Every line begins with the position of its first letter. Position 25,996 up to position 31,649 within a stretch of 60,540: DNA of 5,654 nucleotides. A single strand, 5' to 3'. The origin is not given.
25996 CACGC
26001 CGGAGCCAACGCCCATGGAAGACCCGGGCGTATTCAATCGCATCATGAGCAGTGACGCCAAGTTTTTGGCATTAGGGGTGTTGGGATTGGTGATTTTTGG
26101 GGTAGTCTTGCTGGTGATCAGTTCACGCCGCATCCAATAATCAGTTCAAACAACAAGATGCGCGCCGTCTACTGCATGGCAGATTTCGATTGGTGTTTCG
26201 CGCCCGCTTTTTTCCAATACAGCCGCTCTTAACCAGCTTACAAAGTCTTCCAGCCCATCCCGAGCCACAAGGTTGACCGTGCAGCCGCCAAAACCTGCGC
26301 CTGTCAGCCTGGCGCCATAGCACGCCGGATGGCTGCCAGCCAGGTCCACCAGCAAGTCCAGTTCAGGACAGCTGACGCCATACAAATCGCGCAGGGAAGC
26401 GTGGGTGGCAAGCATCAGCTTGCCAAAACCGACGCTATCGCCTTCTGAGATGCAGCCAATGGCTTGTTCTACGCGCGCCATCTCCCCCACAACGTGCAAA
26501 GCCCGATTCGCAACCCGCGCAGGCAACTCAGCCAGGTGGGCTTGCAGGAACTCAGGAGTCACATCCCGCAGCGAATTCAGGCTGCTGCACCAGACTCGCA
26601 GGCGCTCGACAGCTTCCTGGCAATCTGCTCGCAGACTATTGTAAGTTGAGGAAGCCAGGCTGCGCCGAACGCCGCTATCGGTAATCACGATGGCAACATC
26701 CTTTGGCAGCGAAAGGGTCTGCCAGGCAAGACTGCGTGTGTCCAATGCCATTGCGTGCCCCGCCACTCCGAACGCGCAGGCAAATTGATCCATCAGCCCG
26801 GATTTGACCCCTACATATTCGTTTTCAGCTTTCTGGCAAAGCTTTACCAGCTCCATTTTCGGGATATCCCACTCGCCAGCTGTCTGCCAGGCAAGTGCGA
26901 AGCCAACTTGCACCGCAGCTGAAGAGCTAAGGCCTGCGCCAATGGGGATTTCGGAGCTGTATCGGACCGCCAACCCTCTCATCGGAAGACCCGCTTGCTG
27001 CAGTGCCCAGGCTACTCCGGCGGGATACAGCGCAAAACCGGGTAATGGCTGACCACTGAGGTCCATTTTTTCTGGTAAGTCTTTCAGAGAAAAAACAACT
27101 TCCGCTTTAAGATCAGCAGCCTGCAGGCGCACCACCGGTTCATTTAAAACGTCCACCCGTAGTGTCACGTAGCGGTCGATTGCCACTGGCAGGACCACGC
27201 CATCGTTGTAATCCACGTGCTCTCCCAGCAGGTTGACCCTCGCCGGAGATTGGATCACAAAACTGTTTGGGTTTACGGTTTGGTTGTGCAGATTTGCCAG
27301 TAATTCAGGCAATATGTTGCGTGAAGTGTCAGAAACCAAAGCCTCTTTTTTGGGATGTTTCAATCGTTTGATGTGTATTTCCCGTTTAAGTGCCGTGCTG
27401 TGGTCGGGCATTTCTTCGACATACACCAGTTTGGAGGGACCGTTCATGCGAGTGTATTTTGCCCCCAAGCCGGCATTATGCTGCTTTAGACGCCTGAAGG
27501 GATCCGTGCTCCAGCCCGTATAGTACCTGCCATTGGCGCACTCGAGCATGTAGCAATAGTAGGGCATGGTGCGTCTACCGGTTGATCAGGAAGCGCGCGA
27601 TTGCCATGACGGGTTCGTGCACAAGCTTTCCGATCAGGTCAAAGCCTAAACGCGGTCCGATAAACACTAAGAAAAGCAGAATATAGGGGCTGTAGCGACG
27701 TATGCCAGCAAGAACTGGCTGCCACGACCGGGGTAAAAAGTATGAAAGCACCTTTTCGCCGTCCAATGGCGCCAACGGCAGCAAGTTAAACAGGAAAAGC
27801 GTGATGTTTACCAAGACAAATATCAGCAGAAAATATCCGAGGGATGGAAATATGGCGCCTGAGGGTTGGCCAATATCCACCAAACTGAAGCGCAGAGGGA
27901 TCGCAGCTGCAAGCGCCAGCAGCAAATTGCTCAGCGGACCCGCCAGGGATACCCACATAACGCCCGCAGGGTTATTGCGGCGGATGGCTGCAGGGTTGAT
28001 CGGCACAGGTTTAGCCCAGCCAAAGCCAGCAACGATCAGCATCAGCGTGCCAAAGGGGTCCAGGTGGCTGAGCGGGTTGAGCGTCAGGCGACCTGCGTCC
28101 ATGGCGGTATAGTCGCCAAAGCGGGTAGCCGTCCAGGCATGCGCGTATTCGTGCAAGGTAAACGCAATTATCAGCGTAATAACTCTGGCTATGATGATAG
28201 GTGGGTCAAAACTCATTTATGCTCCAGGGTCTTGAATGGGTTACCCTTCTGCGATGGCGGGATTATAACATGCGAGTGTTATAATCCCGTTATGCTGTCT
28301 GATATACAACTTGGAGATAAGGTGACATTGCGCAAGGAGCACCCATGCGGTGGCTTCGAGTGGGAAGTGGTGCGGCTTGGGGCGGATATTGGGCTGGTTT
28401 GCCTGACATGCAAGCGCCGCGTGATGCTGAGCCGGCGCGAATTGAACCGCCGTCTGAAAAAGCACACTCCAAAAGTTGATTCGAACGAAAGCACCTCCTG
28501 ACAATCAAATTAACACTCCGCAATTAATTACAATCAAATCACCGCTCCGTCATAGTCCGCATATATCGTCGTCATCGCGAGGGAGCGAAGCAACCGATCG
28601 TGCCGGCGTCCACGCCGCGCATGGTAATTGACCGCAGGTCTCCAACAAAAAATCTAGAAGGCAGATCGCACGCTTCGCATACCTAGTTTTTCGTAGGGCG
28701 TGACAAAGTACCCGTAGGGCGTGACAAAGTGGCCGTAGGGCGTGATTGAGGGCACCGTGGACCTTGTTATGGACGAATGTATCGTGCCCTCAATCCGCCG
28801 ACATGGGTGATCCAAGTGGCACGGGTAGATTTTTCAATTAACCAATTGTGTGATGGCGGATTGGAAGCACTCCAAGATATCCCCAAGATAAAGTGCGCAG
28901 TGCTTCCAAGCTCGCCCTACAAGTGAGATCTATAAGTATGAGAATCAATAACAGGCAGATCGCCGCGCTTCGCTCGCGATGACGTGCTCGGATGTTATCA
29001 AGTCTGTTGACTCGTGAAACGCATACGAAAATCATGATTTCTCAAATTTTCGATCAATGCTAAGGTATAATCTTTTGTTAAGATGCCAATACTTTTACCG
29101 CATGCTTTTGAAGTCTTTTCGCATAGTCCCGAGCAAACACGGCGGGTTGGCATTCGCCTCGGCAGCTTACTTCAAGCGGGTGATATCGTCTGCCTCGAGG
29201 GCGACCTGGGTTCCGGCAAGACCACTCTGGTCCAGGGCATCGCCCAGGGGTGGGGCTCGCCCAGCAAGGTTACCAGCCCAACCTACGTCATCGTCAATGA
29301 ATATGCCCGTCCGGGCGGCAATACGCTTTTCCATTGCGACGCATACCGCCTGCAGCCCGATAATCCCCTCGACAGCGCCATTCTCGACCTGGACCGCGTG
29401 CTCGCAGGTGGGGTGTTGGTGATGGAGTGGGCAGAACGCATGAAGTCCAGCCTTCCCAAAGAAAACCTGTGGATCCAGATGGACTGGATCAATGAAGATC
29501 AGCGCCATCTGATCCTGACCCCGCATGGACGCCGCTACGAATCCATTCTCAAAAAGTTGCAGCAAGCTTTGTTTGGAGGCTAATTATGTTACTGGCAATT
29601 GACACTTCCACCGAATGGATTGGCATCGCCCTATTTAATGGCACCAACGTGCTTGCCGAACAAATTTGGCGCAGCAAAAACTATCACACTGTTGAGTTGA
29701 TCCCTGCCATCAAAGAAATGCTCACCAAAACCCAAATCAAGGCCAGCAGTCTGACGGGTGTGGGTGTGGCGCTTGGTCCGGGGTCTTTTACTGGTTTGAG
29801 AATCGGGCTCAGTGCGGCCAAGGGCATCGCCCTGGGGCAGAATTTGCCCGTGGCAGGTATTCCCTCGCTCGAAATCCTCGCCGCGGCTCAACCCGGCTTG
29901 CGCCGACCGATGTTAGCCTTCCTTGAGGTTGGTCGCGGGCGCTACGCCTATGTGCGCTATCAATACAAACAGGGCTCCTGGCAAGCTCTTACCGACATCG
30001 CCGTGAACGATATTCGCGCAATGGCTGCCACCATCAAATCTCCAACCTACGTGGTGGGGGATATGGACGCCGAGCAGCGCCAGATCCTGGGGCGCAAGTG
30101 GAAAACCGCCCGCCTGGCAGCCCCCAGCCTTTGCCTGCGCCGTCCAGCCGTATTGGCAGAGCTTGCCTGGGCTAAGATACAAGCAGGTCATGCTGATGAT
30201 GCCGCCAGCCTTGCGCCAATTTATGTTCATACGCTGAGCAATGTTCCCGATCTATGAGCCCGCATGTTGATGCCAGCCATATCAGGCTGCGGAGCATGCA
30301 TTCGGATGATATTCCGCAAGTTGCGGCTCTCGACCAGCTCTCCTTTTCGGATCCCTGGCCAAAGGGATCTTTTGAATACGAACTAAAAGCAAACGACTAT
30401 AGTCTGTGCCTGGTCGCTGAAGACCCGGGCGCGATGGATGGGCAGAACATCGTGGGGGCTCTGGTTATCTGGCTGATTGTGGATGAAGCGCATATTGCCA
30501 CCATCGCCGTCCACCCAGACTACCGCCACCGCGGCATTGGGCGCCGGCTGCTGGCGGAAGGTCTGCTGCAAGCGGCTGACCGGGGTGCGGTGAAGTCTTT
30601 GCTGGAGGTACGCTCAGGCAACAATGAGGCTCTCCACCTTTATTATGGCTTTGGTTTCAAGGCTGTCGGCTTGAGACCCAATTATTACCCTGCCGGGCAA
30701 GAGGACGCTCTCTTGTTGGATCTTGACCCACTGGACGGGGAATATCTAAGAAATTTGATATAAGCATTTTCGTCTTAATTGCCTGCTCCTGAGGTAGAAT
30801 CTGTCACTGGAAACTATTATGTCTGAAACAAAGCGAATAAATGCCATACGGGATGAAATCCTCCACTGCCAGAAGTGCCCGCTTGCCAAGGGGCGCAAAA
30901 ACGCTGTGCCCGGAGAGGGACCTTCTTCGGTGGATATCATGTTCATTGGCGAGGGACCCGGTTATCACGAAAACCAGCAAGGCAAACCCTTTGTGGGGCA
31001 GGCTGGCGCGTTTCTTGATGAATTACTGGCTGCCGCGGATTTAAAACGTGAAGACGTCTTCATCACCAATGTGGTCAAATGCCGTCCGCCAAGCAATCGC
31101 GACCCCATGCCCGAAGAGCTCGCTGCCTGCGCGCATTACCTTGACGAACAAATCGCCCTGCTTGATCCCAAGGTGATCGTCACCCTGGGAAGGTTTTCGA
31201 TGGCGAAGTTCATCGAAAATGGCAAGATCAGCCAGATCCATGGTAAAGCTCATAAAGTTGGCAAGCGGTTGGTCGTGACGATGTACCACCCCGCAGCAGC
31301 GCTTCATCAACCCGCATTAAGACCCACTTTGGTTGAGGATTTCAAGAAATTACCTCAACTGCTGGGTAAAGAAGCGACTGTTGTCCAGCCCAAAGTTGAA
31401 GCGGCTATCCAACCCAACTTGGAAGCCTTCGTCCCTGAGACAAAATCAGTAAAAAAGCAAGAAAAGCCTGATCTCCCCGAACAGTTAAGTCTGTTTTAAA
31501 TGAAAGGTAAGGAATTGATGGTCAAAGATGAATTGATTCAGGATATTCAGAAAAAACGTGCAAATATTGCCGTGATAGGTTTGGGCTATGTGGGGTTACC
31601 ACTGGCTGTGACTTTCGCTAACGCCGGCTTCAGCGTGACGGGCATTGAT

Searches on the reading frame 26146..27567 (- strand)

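Call 15: search_protein_families(library=pfam, proteins=[window:26146-27567:-], max_evalue=0.00001)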
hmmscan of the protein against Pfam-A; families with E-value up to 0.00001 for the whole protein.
window:26146-27567:- (473 aa): 4 families
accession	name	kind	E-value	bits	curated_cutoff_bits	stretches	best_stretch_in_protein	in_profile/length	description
PF00288.32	GHMP_kinases_N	-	4.5e-19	68.9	22.3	1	183-267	4-86/87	GHMP kinases N terminal domain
PF01541.30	GIY-YIG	-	6.3e-18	65.3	22.6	1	3-74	2-76/78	GIY-YIG catalytic domain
PF10509.15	GalKase_gal_bdg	-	1.2e-14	54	23.1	1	99-136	8-45/49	Galactokinase galactose-binding signature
PF08544.19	GHMP_kinases_C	-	1.5e-08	35.4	21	1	373-434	5-66/85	GHMP kinases C terminal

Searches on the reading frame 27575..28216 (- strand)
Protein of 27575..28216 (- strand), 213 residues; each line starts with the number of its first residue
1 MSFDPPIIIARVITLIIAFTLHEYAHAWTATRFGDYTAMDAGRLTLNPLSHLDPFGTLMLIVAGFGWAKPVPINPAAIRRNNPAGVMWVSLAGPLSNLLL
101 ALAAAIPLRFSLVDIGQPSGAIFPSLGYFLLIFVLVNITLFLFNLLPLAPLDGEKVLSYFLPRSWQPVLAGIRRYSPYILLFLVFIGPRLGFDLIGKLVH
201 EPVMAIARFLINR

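Call 15: search_protein_families(library=pfam, proteins=[window:27575-28216:-], max_evalue=0.00001)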
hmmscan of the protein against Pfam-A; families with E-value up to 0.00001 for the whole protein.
window:27575-28216:- (213 aa): 1 family
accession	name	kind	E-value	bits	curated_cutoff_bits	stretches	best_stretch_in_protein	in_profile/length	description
PF02163.28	Peptidase_M50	-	5.3e-13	49.3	27.2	1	117-184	151-218/221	Peptidase family M50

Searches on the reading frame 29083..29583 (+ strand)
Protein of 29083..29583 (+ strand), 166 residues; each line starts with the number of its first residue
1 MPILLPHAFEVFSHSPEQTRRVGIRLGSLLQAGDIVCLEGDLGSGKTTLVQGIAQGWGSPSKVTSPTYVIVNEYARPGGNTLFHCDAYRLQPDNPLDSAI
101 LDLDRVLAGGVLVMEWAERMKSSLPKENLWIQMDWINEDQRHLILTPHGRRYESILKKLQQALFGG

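Call 15: search_protein_families(library=pfam, proteins=[window:29083-29583:+], max_evalue=0.00001)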
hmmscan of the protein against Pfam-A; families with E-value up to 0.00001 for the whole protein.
window:29083-29583:+ (166 aa): 2 families
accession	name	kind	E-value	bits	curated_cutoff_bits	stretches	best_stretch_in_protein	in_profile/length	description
PF02367.23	TsaE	-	6.7e-35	120.3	26.6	1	14-141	2-126/128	Threonylcarbamoyl adenosine biosynthesis protein TsaE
PF05729.18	NACHT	-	8.4e-06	26.2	26.7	0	35-61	2-28/167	NACHT domain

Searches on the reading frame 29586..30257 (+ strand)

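Call 15: search_protein_families(library=pfam, proteins=[window:29586-30257:+], max_evalue=0.00001)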
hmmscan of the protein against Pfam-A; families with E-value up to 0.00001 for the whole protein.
window:29586-30257:+ (223 aa): 1 family
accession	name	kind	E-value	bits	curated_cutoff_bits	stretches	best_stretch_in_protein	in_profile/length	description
PF00814.31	TsaD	-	5.8e-21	75.8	24.8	1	32-146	27-147/264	tRNA N6-adenosine threonylcarbamoyltransferase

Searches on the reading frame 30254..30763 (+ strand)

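Call 6: search_protein_families(library=pfam, proteins=[window:30254-30763:+], max_evalue=0.001)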
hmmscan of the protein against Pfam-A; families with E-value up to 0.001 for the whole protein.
window:30254-30763:+ (169 aa): 5 families
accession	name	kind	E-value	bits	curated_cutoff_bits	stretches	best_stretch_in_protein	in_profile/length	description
PF00583.31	Acetyltransf_1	-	7.9e-18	65.3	20.7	1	22-135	3-116/116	Acetyltransferase (GNAT) family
PF13508.13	Acetyltransf_7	-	1.1e-14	55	27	1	50-136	3-83/84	Acetyltransferase (GNAT) domain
PF13673.13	Acetyltransf_10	-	5.2e-11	43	23.6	1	59-139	35-111/128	Acetyltransferase (GNAT) domain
PF13527.13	Acetyltransf_9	-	1.8e-07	31.6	25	1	12-135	2-124/127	Acetyltransferase (GNAT) domain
PF08445.16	FR47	-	8.8e-06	26.1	22.1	1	67-137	9-79/86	FR47-like protein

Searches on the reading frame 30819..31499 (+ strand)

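Call 6: search_protein_families(library=pfam, proteins=[window:30819-31499:+], max_evalue=0.001)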
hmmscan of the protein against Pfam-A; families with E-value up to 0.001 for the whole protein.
window:30819-31499:+ (226 aa): 1 family
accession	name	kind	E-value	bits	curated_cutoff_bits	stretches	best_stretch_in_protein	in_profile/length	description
PF03167.25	UDG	-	1.6e-35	122.7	24.3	1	31-169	1-130/141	Uracil DNA glycosylase superfamily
